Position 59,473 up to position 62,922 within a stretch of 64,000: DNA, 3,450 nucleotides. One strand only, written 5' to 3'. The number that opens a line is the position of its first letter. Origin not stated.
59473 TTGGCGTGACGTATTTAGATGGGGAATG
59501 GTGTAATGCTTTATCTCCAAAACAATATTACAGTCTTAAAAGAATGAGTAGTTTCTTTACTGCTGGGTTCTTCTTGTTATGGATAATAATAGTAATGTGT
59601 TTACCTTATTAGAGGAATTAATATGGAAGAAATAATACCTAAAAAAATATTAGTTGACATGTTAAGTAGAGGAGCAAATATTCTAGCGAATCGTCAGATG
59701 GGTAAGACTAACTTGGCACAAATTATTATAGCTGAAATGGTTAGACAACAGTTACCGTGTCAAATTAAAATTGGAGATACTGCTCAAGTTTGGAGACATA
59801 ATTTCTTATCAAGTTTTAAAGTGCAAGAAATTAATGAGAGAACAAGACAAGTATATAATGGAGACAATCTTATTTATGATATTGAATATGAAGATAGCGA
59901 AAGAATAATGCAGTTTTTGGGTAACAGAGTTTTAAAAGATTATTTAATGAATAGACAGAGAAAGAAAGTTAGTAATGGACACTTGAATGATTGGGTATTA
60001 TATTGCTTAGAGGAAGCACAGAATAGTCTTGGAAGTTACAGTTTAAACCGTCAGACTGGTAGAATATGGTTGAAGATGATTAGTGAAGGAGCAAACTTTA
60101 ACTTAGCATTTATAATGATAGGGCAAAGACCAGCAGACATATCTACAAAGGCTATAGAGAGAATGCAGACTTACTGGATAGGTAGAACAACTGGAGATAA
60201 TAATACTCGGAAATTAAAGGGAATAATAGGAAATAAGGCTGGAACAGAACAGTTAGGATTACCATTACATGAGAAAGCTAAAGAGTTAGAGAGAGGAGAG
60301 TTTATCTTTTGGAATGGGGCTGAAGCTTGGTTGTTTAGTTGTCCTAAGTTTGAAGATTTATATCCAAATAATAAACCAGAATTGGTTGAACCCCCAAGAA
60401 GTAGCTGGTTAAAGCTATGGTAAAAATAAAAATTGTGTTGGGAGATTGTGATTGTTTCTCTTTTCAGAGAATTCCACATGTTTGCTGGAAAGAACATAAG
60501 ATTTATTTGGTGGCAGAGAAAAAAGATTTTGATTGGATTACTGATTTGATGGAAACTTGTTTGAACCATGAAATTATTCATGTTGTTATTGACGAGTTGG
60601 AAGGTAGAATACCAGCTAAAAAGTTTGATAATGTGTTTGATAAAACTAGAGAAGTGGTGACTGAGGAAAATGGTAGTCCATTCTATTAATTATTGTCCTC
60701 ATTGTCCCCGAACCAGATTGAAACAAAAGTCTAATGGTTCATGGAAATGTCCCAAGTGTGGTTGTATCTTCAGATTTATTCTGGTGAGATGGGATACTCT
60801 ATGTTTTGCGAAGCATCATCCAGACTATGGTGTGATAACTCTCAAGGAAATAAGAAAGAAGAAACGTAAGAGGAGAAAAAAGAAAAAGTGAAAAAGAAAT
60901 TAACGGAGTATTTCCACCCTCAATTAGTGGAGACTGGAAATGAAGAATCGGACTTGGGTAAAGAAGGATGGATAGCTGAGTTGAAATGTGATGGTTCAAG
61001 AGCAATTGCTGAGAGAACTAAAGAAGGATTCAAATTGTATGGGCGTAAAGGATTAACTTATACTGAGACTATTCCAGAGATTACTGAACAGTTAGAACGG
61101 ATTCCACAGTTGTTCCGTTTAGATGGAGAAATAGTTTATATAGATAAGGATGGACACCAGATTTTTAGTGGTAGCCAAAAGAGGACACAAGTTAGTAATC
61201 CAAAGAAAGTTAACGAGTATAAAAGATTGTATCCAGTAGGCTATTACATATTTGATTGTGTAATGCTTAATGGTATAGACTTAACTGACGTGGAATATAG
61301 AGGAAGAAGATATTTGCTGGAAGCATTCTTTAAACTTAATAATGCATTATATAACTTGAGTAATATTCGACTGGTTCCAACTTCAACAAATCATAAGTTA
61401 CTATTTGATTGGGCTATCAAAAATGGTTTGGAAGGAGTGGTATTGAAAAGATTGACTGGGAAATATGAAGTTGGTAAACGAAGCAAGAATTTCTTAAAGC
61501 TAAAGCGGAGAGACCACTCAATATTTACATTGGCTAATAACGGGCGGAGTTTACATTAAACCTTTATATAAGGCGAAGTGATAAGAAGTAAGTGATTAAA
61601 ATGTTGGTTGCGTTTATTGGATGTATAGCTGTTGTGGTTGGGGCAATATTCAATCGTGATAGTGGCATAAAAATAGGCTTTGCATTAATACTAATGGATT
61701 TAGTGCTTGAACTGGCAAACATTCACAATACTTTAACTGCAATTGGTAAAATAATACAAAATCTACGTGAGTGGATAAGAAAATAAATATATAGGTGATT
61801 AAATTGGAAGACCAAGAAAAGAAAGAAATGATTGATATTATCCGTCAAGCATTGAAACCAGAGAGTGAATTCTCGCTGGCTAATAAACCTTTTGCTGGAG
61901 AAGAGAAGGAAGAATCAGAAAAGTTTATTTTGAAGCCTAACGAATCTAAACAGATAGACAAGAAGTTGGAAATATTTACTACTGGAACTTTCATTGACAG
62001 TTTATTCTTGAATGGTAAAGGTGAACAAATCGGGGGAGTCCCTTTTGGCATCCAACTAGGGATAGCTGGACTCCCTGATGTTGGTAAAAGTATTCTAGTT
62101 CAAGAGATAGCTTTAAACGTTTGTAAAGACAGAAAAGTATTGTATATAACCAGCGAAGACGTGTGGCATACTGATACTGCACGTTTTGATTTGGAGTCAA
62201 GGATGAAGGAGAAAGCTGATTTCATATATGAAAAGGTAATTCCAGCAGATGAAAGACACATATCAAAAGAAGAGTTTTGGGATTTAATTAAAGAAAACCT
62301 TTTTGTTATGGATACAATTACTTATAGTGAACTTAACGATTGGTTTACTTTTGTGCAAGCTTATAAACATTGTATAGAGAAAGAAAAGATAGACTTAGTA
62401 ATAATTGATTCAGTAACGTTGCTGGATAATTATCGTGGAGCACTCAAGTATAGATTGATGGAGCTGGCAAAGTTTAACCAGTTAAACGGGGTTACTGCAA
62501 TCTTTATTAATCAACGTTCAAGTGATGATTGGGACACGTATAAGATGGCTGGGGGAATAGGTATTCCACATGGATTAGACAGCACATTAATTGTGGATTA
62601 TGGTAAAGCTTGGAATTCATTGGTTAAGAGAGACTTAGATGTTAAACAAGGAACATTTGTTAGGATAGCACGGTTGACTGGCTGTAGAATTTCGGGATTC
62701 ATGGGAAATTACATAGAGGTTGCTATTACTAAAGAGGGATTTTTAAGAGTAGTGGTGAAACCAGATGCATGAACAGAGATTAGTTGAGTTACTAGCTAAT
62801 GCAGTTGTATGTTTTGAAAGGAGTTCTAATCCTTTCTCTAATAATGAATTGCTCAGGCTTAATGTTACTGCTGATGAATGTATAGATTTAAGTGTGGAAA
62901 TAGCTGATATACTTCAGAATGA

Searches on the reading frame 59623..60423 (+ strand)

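Call 6: search_protein_families(library=phrogs, proteins=[window:59623-60423:+], max_evalue=0.001)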
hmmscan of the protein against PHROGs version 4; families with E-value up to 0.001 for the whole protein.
window:59623-60423:+ (266 aa): 1 family
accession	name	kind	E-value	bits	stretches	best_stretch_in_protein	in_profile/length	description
phrog_2666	-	head and packaging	0.00042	20.1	1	151-218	446-506/555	terminase large subunit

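Call 8: search_protein_families(library=pfam, proteins=[window:59623-60423:+], max_evalue=0.001)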
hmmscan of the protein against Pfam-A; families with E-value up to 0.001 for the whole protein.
window:59623-60423:+ (266 aa): 0 families

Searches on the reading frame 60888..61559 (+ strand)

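Call 6: search_protein_families(library=phrogs, proteins=[window:60888-61559:+], max_evalue=0.001)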
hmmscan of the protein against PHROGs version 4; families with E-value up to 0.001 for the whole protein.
window:60888-61559:+ (223 aa): 1 family
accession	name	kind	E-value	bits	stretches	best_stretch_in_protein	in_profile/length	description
phrog_114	-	DNA, RNA and nucleotide metabolism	6.1e-31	108.6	1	3-209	215-420/634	ATP-dependent DNA ligase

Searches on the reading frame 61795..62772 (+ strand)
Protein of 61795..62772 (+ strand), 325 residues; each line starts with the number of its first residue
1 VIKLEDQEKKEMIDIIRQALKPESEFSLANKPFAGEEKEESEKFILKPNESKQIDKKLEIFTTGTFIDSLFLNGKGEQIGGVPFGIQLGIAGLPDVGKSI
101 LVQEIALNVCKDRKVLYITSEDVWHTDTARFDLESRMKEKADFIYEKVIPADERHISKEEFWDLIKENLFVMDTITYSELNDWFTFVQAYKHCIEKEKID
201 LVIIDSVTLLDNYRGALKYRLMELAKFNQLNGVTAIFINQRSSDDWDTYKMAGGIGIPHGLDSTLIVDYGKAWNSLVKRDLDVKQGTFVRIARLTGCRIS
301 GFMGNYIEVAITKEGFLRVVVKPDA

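Call 6: search_protein_families(library=phrogs, proteins=[window:61795-62772:+], max_evalue=0.001)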
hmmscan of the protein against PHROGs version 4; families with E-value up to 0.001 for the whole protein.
window:61795-62772:+ (325 aa): 4 families
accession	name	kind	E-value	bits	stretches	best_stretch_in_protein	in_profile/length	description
phrog_239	-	DNA, RNA and nucleotide metabolism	8.6e-06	25.9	1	79-239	352-515/801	DNA primase/helicase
phrog_6891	-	other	2.4e-05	25.1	1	87-242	44-159/310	ATPase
phrog_243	-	DNA, RNA and nucleotide metabolism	0.00019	21.5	0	90-218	40-168/273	DnaB-like replicative helicase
phrog_19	-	DNA, RNA and nucleotide metabolism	0.00034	20.6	0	88-215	356-474/621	DnaB-like replicative helicase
